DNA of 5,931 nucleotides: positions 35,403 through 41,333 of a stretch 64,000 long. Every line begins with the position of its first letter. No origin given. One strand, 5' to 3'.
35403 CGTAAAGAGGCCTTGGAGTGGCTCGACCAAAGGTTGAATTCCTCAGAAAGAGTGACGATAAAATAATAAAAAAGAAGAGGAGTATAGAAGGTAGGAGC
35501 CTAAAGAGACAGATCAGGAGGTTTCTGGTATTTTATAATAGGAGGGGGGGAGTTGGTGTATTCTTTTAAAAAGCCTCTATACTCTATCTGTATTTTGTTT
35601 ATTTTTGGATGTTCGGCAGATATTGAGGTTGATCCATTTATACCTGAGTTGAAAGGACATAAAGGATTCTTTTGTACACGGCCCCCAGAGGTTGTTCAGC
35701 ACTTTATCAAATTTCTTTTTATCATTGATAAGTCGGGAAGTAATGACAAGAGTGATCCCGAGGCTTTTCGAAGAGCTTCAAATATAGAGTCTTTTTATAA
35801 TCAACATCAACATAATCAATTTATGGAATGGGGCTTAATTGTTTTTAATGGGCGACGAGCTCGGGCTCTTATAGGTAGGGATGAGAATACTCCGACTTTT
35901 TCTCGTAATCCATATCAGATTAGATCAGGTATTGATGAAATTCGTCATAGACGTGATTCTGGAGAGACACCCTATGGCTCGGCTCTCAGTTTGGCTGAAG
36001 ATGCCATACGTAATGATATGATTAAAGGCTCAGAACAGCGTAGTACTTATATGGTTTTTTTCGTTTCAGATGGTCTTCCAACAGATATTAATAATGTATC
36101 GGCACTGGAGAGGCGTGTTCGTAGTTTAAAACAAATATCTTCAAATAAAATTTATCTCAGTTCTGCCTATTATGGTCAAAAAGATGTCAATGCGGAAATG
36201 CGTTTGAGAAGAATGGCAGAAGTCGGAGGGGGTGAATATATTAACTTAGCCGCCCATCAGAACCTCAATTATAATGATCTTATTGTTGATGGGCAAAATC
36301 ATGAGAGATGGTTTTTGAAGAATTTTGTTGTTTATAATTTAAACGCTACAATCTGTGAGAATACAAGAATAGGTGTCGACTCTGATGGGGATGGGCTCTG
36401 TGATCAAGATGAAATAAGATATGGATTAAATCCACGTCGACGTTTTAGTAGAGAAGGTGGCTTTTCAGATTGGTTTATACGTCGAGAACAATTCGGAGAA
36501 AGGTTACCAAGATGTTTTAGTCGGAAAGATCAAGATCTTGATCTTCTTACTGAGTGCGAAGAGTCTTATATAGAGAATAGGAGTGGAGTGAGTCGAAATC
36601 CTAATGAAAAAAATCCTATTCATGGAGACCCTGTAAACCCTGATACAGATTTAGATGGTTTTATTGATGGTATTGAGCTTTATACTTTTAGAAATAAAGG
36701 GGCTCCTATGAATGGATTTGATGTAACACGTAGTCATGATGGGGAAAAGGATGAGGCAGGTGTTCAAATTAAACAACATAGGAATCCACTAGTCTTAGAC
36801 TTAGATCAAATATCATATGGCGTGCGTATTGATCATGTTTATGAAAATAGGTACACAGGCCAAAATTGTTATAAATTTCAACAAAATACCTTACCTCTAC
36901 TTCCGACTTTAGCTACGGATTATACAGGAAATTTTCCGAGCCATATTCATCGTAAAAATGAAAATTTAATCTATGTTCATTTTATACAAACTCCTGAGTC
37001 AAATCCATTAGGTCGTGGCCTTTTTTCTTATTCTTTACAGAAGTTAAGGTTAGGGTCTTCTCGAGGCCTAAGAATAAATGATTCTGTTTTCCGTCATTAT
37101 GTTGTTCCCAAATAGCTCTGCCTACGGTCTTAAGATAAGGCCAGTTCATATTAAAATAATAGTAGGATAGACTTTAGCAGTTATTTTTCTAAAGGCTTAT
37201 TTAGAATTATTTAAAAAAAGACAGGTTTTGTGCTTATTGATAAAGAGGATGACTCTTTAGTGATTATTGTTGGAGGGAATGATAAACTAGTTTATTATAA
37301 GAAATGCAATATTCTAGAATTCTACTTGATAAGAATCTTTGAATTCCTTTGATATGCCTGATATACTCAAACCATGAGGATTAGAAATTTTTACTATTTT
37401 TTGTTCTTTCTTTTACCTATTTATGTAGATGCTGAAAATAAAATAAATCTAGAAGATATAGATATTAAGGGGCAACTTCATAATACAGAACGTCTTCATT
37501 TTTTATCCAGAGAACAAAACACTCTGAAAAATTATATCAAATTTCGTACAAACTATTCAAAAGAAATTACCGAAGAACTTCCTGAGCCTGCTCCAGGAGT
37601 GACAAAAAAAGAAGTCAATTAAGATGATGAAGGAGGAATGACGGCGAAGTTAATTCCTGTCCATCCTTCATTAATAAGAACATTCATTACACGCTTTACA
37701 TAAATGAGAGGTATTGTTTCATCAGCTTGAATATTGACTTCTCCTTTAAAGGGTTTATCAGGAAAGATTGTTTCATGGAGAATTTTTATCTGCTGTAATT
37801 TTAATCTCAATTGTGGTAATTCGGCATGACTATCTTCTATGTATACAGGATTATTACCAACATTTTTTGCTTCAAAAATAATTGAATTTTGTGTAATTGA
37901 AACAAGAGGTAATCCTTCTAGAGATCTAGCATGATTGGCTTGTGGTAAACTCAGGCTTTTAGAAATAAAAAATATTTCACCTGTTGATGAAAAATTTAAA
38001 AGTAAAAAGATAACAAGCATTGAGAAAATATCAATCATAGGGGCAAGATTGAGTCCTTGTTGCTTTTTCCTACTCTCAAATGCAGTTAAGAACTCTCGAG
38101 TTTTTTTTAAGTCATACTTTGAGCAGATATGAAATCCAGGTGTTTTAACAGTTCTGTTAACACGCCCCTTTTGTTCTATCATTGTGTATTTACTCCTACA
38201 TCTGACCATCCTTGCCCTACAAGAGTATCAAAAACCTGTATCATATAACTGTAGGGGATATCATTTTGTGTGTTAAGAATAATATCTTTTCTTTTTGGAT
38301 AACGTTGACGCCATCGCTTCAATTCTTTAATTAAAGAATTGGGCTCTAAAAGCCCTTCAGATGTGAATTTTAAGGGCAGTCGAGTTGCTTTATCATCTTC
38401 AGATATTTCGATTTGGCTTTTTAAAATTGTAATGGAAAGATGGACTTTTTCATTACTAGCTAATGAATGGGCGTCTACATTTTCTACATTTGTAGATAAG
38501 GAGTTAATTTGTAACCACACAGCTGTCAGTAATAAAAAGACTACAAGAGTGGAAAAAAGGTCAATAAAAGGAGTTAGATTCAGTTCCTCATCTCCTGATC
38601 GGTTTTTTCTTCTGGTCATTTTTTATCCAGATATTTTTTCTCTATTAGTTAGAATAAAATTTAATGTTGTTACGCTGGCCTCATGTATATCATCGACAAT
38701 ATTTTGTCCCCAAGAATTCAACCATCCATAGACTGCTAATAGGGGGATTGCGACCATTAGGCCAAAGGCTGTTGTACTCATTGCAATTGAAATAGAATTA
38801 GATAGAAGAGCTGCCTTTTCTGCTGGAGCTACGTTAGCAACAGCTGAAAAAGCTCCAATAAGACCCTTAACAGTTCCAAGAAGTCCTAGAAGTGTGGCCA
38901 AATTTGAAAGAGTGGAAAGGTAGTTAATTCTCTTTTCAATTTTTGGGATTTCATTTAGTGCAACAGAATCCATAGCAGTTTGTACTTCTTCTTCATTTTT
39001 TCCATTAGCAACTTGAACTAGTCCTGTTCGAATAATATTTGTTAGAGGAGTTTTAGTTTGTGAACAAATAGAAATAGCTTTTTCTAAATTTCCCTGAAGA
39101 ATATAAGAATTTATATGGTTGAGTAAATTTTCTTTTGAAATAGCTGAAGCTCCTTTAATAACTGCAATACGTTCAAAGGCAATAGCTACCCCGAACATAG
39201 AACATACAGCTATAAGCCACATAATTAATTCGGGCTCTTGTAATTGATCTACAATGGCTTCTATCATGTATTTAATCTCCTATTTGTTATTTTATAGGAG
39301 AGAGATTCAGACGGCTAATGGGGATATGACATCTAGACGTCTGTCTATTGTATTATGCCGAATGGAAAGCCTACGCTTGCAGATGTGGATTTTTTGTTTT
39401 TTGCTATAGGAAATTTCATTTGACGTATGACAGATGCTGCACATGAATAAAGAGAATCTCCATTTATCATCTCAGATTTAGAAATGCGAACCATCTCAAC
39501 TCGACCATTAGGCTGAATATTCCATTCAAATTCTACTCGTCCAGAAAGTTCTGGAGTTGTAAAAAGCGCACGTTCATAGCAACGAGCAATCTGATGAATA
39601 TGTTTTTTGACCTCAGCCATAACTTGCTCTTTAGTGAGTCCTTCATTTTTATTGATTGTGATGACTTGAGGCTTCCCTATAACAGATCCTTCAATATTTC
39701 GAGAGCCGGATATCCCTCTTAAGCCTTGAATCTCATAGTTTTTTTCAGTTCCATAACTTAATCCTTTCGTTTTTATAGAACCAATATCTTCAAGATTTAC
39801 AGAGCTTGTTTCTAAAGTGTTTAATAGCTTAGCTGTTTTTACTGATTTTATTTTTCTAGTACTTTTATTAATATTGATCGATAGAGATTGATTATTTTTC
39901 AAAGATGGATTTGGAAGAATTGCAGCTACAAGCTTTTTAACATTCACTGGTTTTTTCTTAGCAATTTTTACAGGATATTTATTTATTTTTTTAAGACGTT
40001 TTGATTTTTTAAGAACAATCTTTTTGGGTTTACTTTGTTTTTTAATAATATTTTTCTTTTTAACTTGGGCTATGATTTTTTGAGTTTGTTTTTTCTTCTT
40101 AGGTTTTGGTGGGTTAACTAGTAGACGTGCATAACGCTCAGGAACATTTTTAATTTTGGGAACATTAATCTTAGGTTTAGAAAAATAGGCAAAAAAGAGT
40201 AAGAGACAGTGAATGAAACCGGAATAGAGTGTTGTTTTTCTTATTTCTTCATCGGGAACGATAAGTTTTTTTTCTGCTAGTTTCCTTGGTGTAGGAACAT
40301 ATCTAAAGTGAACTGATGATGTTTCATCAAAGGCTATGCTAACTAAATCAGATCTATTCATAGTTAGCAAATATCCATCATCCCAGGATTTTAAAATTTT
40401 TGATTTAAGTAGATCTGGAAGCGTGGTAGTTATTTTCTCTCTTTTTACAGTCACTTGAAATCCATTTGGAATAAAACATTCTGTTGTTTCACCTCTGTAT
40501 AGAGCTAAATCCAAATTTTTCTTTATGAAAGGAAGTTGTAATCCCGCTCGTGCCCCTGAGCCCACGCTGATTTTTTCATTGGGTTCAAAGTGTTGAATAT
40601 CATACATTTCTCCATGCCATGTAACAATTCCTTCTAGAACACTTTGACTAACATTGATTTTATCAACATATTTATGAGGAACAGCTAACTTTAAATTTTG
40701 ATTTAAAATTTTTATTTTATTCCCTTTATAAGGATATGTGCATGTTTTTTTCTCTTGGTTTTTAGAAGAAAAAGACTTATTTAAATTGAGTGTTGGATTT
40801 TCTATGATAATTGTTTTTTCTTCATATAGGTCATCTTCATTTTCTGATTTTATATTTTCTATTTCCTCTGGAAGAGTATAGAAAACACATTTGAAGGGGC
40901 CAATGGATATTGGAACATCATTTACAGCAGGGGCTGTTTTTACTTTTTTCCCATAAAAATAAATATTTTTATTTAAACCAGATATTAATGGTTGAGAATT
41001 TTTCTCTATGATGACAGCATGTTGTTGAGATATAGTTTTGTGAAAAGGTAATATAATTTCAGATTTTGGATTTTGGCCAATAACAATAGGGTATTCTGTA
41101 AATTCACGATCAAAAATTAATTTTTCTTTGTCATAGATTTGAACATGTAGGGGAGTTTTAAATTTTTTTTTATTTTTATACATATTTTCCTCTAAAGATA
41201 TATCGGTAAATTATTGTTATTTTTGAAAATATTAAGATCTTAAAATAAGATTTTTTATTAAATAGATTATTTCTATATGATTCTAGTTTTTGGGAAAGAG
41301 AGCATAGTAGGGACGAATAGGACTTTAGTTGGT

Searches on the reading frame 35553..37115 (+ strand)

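Call 18: search_protein_families(library=ncbifam, proteins=[window:35553-37115:+])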
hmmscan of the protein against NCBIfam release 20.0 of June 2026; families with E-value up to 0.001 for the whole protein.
window:35553-37115:+ (520 aa): 2 families
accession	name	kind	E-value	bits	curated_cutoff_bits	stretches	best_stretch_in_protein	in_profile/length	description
NF047639.1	throspo3_MtsD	equivalog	2.4e-09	35.9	800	1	214-483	329-592/651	cell-cell cohesion protein MtsD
NF033765.2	gliding_CglD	equivalog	9.1e-05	20.4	400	1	271-378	261-369/1124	adventurous gliding motility lipoprotein CglD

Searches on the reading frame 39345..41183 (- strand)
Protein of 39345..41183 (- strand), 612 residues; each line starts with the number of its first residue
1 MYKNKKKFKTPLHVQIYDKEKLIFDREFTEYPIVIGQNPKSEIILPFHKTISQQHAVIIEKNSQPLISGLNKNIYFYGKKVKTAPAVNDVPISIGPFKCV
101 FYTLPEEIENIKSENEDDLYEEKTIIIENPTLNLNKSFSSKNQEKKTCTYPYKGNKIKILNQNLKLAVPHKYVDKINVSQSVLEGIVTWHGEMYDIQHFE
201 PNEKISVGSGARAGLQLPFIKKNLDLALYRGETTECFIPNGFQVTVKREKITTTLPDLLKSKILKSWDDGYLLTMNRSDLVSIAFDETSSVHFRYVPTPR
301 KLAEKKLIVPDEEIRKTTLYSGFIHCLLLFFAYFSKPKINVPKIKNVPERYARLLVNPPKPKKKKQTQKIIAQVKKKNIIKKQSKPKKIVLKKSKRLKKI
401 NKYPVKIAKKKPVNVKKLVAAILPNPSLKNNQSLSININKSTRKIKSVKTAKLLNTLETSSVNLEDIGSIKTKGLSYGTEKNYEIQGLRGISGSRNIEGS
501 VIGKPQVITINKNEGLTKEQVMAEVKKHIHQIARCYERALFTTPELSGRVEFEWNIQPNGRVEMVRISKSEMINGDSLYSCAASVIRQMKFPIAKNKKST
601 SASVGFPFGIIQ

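Call 18: search_protein_families(library=ncbifam, proteins=[window:39345-41183:-])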
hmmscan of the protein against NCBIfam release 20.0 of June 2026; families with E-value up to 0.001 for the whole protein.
window:39345-41183:- (612 aa): 3 families
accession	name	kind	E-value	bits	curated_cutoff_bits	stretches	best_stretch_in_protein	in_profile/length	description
NF033760.1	gliding_GltG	equivalog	8.4e-21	74.2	650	1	202-608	225-643/650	adventurous gliding motility protein GltG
NF033768.1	myxo_SS_tail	domain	1e-20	73.6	40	1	516-608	1-89/92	AgmX/PglI C-terminal domain-containing protein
NF033761.1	gliding_GltJ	equivalog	1.8e-09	37.3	450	1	514-608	579-669/671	adventurous gliding motility protein GltJ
